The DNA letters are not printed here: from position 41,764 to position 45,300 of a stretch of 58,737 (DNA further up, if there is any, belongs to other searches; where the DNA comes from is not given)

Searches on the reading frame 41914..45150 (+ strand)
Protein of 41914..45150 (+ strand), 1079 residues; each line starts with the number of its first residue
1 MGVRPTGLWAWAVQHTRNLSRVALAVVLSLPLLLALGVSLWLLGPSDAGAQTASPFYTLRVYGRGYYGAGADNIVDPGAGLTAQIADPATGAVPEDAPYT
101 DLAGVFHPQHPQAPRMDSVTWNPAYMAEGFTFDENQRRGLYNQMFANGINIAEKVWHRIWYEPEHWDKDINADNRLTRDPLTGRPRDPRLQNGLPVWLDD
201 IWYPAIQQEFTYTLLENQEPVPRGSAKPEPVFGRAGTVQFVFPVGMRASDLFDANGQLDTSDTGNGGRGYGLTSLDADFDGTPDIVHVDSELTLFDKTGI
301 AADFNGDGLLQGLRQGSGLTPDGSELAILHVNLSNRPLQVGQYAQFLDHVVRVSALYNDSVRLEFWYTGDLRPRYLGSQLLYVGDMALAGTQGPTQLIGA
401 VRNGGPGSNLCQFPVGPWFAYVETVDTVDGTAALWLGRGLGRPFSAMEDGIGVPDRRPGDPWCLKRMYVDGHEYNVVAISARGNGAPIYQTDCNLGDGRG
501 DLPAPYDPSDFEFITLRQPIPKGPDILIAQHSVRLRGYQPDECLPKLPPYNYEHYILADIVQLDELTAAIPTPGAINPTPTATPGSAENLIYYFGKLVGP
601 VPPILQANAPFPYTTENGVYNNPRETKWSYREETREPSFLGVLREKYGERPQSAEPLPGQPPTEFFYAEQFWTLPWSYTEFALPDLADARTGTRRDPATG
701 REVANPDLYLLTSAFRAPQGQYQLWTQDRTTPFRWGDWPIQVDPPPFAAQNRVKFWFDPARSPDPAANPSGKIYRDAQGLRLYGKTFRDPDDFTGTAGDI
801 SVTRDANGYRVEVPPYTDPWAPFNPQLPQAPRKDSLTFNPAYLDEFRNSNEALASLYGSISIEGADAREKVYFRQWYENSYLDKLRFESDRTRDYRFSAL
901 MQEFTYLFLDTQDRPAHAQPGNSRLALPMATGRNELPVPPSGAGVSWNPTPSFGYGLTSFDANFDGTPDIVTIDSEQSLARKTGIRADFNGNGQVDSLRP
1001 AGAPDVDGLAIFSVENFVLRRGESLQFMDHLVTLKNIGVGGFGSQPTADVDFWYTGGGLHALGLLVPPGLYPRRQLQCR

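Call 6: search_protein_families(library=pfam, proteins=[window:41914-45150:+], max_evalue=0.1)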
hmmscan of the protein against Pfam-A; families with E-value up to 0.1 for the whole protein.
window:41914-45150:+ (1079 aa): 1 family
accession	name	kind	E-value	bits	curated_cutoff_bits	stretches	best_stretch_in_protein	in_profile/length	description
PF13517.12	FG-GAP_3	-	0.0057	17.7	26.9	0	948-971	37-60/61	FG-GAP-like repeat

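Call 7: search_protein_families(library=ncbifam, proteins=[window:41914-45150:+], max_evalue=1)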
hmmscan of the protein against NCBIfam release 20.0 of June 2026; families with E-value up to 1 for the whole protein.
window:41914-45150:+ (1079 aa): 1 family
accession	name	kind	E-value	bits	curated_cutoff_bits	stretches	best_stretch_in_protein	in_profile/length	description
NF047539.1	XAC2610_fam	domain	0.19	12.3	35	0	961-978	5-22/89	XAC2610-related protein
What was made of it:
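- Closest known: Cellulosome anchoring pair of Clostridium thermocellum: CipA. Different: No CAZyme, CBM or SLH domain is present (calls 6, 7).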

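Call 77: search_solved_structures(query=window:42064-45150:+, max_evalue=1)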
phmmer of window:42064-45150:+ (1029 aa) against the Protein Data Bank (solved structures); distinct sequences matched with E-value up to 1: 2.
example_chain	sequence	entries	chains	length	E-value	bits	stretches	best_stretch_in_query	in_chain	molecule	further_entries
2ijo_B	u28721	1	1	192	0.033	15.1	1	87-208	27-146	Polyprotein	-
3e90_B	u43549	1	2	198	0.048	14.6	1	87-208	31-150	NS3 protease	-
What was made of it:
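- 41914..45153 (+): 5' part of the giant gene (ORF1, 1079 aa): N-terminal signal peptide or anchor (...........…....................) and an internally duplicated module of unknown function. No Pfam, NCBIfam or PDB sequence match (calls 6, 7, 77).
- Tried and rejected: Function of the giant protein's N-terminal 1,000 aa. No Pfam, NCBIfam or PDB sequence match (calls 6, 7, 77).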
